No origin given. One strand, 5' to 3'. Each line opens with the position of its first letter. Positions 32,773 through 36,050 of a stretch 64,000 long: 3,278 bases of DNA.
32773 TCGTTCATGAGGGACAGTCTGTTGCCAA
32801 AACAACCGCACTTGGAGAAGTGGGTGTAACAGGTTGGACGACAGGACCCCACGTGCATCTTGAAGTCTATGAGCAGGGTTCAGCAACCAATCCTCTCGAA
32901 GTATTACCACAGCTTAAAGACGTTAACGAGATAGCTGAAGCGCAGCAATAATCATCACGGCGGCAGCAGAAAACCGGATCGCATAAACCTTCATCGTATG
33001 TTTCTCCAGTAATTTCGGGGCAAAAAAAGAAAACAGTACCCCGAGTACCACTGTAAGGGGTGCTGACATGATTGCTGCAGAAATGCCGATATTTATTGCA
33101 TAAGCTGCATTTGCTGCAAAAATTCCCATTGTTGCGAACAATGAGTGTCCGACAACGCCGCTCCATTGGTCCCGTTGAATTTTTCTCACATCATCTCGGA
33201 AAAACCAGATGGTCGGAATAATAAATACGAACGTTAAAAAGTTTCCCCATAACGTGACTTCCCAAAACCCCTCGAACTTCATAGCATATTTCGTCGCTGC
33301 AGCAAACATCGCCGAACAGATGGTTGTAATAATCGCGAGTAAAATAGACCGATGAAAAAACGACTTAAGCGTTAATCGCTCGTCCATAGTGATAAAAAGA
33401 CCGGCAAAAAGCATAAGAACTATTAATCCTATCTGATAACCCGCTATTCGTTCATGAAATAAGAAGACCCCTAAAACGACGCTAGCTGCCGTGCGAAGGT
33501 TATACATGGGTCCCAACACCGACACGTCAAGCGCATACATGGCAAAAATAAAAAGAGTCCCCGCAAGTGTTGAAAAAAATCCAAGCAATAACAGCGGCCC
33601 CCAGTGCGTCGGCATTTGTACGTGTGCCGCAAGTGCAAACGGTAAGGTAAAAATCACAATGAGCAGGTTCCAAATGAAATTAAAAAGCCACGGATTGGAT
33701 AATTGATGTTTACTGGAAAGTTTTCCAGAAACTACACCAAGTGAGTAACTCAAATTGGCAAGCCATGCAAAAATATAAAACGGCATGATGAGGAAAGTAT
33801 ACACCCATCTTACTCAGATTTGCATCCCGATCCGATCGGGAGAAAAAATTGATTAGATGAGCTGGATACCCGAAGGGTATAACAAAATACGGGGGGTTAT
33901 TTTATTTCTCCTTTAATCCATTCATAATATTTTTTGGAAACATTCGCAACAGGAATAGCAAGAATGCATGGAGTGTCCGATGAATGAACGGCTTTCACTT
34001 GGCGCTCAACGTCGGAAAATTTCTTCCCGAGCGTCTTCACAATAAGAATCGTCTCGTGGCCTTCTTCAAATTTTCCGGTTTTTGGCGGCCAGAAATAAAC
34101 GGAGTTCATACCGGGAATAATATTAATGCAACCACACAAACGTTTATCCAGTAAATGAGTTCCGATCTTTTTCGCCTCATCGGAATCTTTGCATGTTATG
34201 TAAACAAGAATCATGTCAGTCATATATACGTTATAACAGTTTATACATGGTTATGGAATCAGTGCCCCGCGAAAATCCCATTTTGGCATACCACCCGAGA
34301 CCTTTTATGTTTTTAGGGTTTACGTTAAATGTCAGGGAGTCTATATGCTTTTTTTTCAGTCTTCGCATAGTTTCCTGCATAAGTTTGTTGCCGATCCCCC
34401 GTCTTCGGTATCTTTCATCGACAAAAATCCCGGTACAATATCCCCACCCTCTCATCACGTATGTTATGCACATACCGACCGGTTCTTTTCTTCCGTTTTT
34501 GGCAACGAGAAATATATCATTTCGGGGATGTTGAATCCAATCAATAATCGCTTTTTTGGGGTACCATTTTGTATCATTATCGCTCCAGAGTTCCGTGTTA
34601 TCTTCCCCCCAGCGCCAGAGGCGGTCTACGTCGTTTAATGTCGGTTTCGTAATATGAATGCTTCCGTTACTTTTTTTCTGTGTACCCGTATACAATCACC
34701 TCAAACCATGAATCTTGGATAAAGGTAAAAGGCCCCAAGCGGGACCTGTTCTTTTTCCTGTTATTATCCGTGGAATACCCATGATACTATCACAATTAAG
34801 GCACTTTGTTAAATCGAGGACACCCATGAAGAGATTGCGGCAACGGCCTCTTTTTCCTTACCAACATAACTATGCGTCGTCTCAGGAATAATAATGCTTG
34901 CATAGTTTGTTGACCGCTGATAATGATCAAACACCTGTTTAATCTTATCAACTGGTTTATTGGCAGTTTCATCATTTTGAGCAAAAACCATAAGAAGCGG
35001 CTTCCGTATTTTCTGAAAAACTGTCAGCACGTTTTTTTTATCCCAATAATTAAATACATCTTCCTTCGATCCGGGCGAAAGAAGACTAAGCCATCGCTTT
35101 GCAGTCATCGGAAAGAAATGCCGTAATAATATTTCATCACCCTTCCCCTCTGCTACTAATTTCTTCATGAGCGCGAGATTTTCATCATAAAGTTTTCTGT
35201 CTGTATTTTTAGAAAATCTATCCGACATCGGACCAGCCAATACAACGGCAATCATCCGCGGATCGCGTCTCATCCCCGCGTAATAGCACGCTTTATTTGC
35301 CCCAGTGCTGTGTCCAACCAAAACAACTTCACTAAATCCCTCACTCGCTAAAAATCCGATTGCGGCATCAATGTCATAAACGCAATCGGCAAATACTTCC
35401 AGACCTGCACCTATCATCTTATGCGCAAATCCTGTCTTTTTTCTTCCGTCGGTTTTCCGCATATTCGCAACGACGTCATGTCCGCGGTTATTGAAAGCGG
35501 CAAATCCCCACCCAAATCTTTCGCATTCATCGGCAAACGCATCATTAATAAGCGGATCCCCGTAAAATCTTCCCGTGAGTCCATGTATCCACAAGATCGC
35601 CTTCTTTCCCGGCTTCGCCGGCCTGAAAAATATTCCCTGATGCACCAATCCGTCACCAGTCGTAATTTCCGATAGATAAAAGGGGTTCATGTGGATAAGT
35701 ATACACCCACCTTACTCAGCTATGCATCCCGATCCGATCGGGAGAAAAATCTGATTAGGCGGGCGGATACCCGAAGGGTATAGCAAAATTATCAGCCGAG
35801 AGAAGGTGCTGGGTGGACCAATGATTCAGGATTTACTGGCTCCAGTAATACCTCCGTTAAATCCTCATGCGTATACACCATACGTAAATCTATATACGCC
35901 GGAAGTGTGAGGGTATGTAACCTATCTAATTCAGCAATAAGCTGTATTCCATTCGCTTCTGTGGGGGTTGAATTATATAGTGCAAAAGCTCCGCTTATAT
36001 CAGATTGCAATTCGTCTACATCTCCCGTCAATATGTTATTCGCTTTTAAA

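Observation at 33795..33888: A conserved ~94-nt structured element sits directly upstream of two unrelated genes (candidate novel cis-regulatory leader RNA)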

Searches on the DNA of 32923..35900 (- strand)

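Call 8: search_rna_families(source=window, start=33700, end=35900, threshold=evalue, max_evalue=10)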
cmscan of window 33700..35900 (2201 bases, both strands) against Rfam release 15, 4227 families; matches with E-value up to 10: 4.
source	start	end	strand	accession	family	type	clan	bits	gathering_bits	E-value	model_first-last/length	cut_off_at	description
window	34715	34792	-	RF02502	Atu_C8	Gene; sRNA;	-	20.9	50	0.54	1-122/122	no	Rhizobiales sRNA Atu_C8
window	35479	35531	-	RF04266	mir-9412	Gene; miRNA;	-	17.6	70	6.3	1-64/64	no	mir-9412 microRNA precursor family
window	34926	34979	-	RF01150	sR11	Gene; snRNA; snoRNA; CD-box;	-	16.4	39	5.5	1-57/57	no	Small nucleolar RNA sR11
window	33807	33986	+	RF01889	lincRNA-p21_1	Gene; lncRNA;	-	16.1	75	6.3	1-174/174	no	LincRNA-p21 conserved region 1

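Call 73: build_rna_model(alignment_id=A5, structure=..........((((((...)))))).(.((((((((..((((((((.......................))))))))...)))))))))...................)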
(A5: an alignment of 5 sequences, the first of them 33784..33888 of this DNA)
Model R1 built from alignment A5 (5 sequences, 108 columns); structure: as given.
model positions 100; base pairs 23; branch points 1; effective number of sequences 1.52; information 0.589 bits per position. Calibrated on 0.2 Mb of random sequence (short: E-values are rough).
structure used (alignment columns):
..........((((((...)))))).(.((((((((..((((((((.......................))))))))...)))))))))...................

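Call 75: search_with_rna_model(model_id=R1, sources=[window, L002, L003, L004, L005, L006, L007, L008, L009, L010, L011, L012, L013, L014, L015, L016, L017, L018, L019, L020, L021, L022, L023, L024, L025, L026, L027, L028, L029, L030, L031, L032, L033, L034, L035, L036, L037, L038, L039, L040, L041, L042, L043, L044, L046, L048, L050, L055, L056, L059, L060, L061, L062, L067, L069, L075, L078, L080, L083, L084, L085, L086, L087, L088, L089, L090, L091, L092, L093], max_evalue=10, make_alignment=false)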
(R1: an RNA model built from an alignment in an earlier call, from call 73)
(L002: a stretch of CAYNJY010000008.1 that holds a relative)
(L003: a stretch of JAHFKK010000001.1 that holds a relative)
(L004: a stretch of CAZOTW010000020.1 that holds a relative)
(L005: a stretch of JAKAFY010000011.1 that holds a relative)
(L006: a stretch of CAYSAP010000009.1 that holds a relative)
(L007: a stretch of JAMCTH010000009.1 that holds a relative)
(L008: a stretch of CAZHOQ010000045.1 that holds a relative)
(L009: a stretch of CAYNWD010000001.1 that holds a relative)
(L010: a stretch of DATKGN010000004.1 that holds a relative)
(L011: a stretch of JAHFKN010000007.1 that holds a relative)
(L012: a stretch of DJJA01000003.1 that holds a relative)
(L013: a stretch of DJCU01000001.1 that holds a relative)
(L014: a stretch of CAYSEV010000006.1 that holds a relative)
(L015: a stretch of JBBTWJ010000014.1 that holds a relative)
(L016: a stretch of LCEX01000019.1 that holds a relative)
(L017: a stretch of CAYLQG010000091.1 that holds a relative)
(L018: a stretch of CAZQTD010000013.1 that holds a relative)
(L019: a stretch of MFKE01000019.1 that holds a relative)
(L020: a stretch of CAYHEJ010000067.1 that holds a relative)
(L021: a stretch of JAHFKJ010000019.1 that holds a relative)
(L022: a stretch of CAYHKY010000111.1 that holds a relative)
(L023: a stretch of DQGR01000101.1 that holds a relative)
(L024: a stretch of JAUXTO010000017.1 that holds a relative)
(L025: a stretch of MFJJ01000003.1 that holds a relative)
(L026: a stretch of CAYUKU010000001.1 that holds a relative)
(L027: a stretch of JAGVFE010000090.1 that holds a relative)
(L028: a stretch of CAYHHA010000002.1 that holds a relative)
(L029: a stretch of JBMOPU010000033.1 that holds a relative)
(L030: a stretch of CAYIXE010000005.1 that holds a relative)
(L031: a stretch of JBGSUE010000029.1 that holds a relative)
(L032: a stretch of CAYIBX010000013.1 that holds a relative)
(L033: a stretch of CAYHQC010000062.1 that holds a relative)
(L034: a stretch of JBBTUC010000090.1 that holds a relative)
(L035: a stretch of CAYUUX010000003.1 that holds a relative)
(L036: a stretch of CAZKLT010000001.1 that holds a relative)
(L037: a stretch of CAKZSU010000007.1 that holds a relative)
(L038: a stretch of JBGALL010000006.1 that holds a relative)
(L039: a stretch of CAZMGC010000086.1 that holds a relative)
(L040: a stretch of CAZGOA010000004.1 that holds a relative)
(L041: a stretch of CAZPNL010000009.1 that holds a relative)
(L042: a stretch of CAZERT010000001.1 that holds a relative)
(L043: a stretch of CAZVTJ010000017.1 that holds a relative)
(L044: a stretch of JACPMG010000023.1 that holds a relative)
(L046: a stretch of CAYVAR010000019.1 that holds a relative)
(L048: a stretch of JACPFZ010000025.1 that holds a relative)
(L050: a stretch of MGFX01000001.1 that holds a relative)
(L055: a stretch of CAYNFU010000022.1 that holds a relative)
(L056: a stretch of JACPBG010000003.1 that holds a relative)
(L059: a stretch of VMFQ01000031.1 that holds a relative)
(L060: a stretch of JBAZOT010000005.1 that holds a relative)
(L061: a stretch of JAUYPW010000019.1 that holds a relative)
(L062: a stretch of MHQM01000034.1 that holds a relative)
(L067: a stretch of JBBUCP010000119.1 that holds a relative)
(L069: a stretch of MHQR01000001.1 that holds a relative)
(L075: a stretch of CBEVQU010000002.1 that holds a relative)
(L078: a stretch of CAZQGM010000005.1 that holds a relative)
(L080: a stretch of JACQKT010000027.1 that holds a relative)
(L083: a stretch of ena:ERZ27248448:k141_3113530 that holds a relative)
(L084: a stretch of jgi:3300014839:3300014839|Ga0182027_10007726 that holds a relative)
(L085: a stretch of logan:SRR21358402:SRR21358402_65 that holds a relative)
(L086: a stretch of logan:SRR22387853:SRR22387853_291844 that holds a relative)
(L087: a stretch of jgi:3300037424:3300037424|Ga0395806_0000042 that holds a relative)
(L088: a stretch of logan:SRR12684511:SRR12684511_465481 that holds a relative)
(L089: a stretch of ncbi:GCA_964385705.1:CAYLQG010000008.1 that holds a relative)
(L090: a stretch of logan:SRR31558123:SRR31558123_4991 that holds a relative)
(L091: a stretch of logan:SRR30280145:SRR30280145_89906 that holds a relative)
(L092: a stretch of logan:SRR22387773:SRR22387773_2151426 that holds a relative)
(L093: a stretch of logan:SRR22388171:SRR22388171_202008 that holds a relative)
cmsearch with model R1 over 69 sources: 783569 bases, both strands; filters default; matches with E-value up to 10: 6.
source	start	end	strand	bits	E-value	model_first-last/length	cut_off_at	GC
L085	4922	5021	+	109.7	5.1e-25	1-100/100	no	0.4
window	33784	33888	-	106.3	3.9e-24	1-100/100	no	0.41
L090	6923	7021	+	98.8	3.4e-22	1-100/100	no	0.43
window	35686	35789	-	92.9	1.2e-20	1-100/100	no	0.47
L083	1776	1874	+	92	2.1e-20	1-100/100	no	0.4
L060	9013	9063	+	13.7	4.6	1-100/100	no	0.25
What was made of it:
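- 33787..33888 (-): Copy A of the element. It fills the CutA1-EamA intergenic region and ends at the base before the EamA ATG (33786-33784). Covariance model R1 scores it 106 bits (call 75).
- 35691..35789 (-): Copy B of the element, between the 188-aa gene (stop codon 2 nt upstream) and the DUF1749 hydrolase ATG (35690-35688). R1 scores it 93 bits (call 75).
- On MITE / PATE (IS200/IS605-derived): There are five copies in 784 kb, all in one cluster (call 75).
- There are only 2 copies in 64 kb, both in the cluster, and none elsewhere in 784 kb of related loci (call 75).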

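Call 79: search_rna_families(sources=[L083, L085, L090], threshold=evalue, max_evalue=5)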
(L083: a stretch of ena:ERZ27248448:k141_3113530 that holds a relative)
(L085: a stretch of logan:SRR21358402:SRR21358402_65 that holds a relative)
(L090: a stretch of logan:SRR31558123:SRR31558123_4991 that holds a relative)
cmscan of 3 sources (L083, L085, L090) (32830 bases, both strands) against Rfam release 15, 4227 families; matches with E-value up to 5: 5.
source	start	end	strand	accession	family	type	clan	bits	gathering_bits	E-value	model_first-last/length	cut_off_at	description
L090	3313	3420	-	RF01772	rnk_pseudo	Cis-reg; leader;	-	25.1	55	2.9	1-108/108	no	Pseudomonas rnk leader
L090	3322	3385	-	RF01393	isrJ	Gene; sRNA;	-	24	37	1.9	1-75/75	no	isrJ Hfq binding RNA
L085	1606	1708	-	RF02621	BSnc120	Gene; sRNA;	-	21.7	114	1.4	1-88/88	no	Brucella sRNA 120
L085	545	605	-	RF01642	ceN54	Gene; snRNA; snoRNA; CD-box;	-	20.7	60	3.3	1-68/68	no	Caenorhabditis snoRNA ceN54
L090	3280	3347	+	RF00195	RsmY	Gene; sRNA;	CL00106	20.5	57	0.46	1-121/121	no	RsmY RNA family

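Call 91: search_with_rna_model(model_id=R1, sources=[window, L083, L085, L090], max_evalue=0.00001, make_alignment=true, show_alignments=0)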
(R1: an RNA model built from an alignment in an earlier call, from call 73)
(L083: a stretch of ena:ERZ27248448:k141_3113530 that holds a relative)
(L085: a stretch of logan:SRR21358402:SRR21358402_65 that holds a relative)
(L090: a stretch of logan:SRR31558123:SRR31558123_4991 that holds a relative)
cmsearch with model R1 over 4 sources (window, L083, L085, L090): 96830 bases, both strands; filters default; matches with E-value up to 0.00001: 5.
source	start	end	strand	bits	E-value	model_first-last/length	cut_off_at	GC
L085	4922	5021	+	109.7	6.3e-26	1-100/100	no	0.4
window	33784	33888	-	106.3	4.9e-25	1-100/100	no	0.41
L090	6923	7021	+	98.8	4.2e-23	1-100/100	no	0.43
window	35686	35789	-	92.9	1.5e-21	1-100/100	no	0.47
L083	1776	1874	+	92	2.6e-21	1-100/100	no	0.4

Alignment A6: 5 matches aligned to the model, 105 columns, each read 5' to 3' on its own strand. Consensus structure (alignment columns), stored with it:
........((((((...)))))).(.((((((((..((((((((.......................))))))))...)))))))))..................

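Call 94: search_dna_similar(query=window:33784-33900:-, collection=plasmids, mode=distant, max_evalue=0.01, max_rows=5)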
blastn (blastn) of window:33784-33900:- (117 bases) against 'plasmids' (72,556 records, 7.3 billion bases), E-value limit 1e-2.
No match.

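Call 95: search_dna_similar(query=window:33784-33900:-, collection=phages, mode=distant, max_evalue=0.01, max_rows=5)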
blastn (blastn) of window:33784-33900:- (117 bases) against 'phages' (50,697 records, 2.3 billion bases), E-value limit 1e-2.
No match.
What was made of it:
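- Tried and rejected: Plasmids and phages, blastn: no match (calls 94, 95).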

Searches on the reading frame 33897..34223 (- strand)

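Call 10: search_protein_families(library=pfam, proteins=[window:33897-34223:-], max_evalue=0.01)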
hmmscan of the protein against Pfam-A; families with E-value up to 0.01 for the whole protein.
window:33897-34223:- (108 aa): 1 family
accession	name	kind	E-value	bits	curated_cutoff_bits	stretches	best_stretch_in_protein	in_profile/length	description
PF03091.20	CutA1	-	3.2e-29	101.1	22.4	1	5-104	1-97/99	CutA1 divalent ion tolerance protein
